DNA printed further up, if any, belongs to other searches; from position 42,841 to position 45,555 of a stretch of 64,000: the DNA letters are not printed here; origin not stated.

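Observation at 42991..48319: Complete coenzyme F420 biosynthesis operon (fno-cofE-cofD-cofC-fbiC) in a gammaproteobacteria-like, AT-rich genome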

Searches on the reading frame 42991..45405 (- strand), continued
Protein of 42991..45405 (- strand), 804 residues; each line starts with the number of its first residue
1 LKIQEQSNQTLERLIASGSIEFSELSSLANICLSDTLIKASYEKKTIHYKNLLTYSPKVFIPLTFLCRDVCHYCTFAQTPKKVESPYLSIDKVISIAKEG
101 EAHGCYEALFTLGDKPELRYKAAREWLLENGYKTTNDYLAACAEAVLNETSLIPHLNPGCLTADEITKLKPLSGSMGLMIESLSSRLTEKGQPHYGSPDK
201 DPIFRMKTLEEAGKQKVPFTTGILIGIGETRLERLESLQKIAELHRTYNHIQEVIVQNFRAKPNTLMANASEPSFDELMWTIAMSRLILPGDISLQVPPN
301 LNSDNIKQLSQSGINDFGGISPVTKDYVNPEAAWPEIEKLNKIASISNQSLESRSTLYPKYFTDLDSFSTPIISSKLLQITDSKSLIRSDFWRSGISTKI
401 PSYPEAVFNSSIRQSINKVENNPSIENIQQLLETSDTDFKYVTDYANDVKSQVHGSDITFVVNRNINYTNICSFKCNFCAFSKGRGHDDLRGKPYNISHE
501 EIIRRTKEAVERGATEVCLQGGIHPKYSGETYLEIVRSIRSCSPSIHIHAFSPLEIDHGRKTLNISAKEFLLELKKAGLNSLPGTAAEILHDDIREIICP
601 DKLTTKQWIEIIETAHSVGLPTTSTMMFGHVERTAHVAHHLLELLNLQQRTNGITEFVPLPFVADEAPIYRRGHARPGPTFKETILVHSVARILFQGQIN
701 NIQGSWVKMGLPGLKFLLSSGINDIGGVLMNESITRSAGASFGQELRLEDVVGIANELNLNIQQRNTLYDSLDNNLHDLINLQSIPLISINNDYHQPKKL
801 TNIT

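Call 40: list_cluster_members(proteins=[P0104, P0059, P0061, P0065, P0092, P0050, P0038, P0101, P0012, P0114])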
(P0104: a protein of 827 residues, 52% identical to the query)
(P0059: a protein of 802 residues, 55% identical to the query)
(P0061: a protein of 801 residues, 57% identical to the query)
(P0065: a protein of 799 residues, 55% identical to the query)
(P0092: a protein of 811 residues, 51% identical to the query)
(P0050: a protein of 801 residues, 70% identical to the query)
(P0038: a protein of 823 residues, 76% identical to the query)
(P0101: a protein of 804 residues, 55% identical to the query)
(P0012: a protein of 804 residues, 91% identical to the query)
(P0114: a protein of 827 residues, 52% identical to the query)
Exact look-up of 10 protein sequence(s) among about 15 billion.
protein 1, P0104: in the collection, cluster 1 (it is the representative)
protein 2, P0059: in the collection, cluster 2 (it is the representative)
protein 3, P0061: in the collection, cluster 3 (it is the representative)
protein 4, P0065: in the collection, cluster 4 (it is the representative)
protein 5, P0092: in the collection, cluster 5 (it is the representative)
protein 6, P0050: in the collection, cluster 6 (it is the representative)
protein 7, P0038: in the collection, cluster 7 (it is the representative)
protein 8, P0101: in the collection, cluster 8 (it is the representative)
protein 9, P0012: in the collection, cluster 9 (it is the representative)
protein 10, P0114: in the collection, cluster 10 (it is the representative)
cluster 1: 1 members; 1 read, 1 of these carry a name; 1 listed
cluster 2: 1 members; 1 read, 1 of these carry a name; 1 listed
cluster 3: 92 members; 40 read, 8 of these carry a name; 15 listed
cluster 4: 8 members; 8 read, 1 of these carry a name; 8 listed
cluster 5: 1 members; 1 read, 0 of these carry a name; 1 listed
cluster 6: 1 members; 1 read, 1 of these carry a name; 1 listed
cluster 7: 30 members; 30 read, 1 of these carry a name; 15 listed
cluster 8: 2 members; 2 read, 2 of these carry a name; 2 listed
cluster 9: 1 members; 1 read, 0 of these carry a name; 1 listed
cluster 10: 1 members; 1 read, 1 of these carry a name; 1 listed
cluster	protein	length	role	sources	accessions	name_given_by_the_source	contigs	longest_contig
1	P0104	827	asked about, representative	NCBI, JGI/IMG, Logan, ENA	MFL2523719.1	MAG: 5-amino-6-(D-ribitylamino)uracil--L-tyrosine 4-hydroxyphenyl transferase CofH ... | FO synthase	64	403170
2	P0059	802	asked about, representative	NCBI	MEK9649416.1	MAG: 5-amino-6-(D-ribitylamino)uracil--L-tyrosine 4-hydroxyphenyl transferase CofH ...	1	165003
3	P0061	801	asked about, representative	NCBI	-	-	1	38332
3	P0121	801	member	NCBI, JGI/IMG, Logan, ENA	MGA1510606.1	MAG: 5-amino-6-(D-ribitylamino)uracil--L-tyrosine 4-hydroxyphenyl transferase CofH ...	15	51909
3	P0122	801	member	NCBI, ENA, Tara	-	strand:+ start:5530 stop:7935 length:2406 start_codon:yes stop_codon:yes ...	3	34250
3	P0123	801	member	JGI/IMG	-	FO synthase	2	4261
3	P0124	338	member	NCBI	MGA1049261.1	MAG: 7,8-didemethyl-8-hydroxy-5-deazariboflavin synthase CofG, partial [Minisyncoccia ...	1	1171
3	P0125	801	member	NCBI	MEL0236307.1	MAG: 5-amino-6-(D-ribitylamino)uracil--L-tyrosine 4-hydroxyphenyl transferase CofH ...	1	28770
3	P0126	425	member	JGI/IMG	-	FO synthase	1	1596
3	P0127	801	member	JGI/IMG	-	FO synthase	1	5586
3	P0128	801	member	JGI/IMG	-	FO synthase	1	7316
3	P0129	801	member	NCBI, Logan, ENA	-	-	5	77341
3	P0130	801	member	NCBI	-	-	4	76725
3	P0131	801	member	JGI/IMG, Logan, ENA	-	-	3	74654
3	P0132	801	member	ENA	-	-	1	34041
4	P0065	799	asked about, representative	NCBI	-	-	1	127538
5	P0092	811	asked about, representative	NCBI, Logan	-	-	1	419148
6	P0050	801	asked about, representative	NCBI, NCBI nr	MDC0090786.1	5-amino-6-(D-ribitylamino)uracil--L-tyrosine 4-hydroxyphenyl transferase CofH ...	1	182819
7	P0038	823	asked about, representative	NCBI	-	-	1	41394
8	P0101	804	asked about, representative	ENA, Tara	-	strand:- start:10275 stop:12689 length:2415 start_codon:yes stop_codon:yes ...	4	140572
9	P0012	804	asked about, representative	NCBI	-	-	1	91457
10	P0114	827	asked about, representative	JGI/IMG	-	FO synthase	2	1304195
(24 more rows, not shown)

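Call 41: find_encoding_contigs(protein=P0065, flank=10000, max_places=1)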
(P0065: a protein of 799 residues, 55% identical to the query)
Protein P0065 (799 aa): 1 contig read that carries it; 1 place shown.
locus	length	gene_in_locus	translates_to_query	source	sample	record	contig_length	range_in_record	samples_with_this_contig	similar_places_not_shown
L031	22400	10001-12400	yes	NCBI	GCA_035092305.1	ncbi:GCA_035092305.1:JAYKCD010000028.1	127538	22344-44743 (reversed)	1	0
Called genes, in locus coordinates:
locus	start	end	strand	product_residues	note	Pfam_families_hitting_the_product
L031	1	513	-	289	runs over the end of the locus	PF04909:Amidohydro_2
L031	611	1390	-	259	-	PF00106:adh_short, PF08659:KR, PF23441:SDR (weak), PF13561:adh_short_C2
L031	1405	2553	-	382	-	PF00685:Sulfotransfer_1, PF13469:Sulfotransfer_3, PF17784:Sulfotransfer_4 (faint)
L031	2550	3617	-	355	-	-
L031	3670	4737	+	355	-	PF01636:APH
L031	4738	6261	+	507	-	PF00171:Aldedh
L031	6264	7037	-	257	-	PF23441:SDR, PF00106:adh_short, PF08659:KR (weak), PF13561:adh_short_C2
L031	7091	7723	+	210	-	PF03807:F420_oxidored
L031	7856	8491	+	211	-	PF01996:F420_ligase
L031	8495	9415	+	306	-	PF01933:CofD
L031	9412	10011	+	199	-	PF01983:CofC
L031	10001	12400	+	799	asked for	PF04055:Radical_SAM, PF19288:CofH_C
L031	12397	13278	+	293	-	PF06966:DUF1295, PF02544:Steroid_dh (weak)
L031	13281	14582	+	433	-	PF01546:Peptidase_M20, PF07687:M20_dimer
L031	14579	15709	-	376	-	PF00478:IMPDH (faint), PF03060:NMO, PF01070:FMN_dh (weak)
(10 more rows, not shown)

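Call 42: find_encoding_contigs(protein=P0092, flank=10000, max_places=1)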
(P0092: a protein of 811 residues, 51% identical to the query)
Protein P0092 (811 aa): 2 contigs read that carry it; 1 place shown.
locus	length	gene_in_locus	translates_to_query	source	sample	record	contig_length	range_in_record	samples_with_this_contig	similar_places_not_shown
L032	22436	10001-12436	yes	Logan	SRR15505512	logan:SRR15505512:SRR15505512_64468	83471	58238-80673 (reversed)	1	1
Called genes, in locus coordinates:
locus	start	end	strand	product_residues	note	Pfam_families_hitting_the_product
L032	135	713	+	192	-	PF02627:CMD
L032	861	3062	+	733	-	PF23023:Anti-Pycsar_Apyc1 (faint), PF00027:cNMP_binding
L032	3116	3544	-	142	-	PF00072:Response_reg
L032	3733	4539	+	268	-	-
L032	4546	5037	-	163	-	PF01575:MaoC_dehydratas, PF13452:FAS1_DH_region (weak)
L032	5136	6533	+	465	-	PF00557:Peptidase_M24 (weak)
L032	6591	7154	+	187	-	PF06803:DUF1232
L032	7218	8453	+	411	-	PF13527:Acetyltransf_9 (weak)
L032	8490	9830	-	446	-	PF01979:Amidohydro_1, PF07969:Amidohydro_3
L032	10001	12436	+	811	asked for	PF04055:Radical_SAM, PF19288:CofH_C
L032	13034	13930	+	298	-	PF01073:3Beta_HSD (weak), PF01370:Epimerase, PF02719:Polysacc_synt_2 (weak), PF04321:RmlD_sub_bind, PF05368:NmrA (weak), PF07993:NAD_binding_4 (faint), PF13460:NAD_binding_10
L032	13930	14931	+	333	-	-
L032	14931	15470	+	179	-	PF01066:CDP-OH_P_transf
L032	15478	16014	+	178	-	PF01817:CM_2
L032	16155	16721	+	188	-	PF06803:DUF1232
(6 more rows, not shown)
